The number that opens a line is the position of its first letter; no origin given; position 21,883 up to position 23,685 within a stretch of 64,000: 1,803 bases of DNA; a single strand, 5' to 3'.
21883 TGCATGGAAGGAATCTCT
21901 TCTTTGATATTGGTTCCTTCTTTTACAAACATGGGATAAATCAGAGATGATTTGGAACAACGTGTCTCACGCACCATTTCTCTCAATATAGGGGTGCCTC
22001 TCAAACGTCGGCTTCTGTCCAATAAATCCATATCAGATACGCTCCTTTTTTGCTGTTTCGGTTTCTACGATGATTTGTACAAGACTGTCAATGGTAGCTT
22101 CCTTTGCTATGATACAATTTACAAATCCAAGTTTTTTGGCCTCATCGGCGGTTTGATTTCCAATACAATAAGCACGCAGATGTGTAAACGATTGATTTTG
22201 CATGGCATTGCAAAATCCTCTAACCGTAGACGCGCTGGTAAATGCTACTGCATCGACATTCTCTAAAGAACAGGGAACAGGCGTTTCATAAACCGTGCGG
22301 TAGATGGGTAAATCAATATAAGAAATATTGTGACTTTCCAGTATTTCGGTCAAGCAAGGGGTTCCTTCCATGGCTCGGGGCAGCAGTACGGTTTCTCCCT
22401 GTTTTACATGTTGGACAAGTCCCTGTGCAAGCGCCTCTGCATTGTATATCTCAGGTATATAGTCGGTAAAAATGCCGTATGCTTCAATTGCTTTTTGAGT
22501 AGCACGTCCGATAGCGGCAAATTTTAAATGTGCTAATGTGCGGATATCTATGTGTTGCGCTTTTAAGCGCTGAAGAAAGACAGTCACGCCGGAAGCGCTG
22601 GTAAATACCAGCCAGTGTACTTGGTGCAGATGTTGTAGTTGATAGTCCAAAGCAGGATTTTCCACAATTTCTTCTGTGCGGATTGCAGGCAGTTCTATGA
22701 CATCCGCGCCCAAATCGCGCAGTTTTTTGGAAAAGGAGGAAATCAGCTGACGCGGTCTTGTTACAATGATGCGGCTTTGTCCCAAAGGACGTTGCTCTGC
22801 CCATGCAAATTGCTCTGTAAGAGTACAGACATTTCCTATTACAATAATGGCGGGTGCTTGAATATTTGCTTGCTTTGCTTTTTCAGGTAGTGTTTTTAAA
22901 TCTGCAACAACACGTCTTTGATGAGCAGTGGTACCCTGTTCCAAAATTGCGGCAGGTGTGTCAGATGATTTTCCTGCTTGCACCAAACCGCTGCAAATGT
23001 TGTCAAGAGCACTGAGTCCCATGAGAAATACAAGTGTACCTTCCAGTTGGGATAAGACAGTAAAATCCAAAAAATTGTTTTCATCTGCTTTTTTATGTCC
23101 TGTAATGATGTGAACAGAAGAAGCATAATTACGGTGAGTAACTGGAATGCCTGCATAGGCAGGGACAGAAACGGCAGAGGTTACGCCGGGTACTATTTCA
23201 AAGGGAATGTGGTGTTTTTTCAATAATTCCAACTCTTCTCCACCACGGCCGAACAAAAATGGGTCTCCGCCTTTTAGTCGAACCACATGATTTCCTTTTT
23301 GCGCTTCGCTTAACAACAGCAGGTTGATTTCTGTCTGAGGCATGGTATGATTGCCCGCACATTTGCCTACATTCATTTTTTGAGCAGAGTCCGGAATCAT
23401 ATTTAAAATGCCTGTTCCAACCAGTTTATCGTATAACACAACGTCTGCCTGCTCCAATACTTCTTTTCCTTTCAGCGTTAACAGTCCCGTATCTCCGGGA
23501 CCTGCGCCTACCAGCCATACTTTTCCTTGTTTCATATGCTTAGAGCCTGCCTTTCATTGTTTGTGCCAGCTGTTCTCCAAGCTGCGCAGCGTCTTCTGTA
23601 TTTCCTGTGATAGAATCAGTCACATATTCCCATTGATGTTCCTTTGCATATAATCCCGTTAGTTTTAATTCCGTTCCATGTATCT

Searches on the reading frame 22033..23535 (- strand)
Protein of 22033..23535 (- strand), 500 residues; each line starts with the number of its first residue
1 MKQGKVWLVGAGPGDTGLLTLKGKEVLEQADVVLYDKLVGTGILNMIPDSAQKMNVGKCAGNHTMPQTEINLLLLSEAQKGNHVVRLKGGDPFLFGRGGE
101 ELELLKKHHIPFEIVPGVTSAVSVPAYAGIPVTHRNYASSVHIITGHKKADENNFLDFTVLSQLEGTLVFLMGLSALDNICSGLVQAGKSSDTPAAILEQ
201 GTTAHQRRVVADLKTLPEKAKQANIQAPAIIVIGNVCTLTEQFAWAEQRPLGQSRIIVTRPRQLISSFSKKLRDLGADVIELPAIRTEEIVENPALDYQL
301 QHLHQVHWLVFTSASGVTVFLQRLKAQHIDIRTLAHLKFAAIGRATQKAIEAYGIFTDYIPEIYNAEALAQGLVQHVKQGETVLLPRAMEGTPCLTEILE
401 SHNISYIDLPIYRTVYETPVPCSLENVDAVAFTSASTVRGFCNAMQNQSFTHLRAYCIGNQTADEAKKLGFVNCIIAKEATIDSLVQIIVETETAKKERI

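Call 60: find_encoding_contigs(protein=window:22033-23535:-, flank=10000, max_places=1)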
Protein window:22033-23535:- (500 aa): 4 contigs read that carry it; 1 place shown.
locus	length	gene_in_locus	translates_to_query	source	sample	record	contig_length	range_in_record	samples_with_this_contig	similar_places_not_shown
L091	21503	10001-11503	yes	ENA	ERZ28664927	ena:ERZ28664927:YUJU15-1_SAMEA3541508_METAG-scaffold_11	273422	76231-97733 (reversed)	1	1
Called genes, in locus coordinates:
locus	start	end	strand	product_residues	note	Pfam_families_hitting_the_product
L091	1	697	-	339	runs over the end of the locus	PF00465:Fe-ADH, PF13685:Fe-ADH_2 (weak), PF01761:DHQ_synthase, PF24621:DHQS_C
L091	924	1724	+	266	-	PF06180:CbiK, PF01903:CbiX (faint)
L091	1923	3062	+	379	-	PF01888:CbiD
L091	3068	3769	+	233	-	PF00590:TP_methylase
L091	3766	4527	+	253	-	PF00590:TP_methylase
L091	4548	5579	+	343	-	PF11760:CbiG_N, PF01890:CbiG_C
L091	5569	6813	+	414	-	PF05201:GlutR_N, PF01488:Shikimate_DH, PF00745:GlutR_dimer (weak)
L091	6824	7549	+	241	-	PF00590:TP_methylase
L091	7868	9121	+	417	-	PF02571:CbiJ, PF13241:NAD_binding_7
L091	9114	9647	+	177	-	PF01379:Porphobil_deam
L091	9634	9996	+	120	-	PF01379:Porphobil_deam (faint), PF03900:Porphobil_deamC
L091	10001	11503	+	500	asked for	PF00590:TP_methylase, PF02602:HEM4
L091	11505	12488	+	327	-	PF00490:ALAD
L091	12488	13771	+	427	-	PF00202:Aminotran_3, PF00155:Aminotran_1_2 (weak)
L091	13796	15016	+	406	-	PF00590:TP_methylase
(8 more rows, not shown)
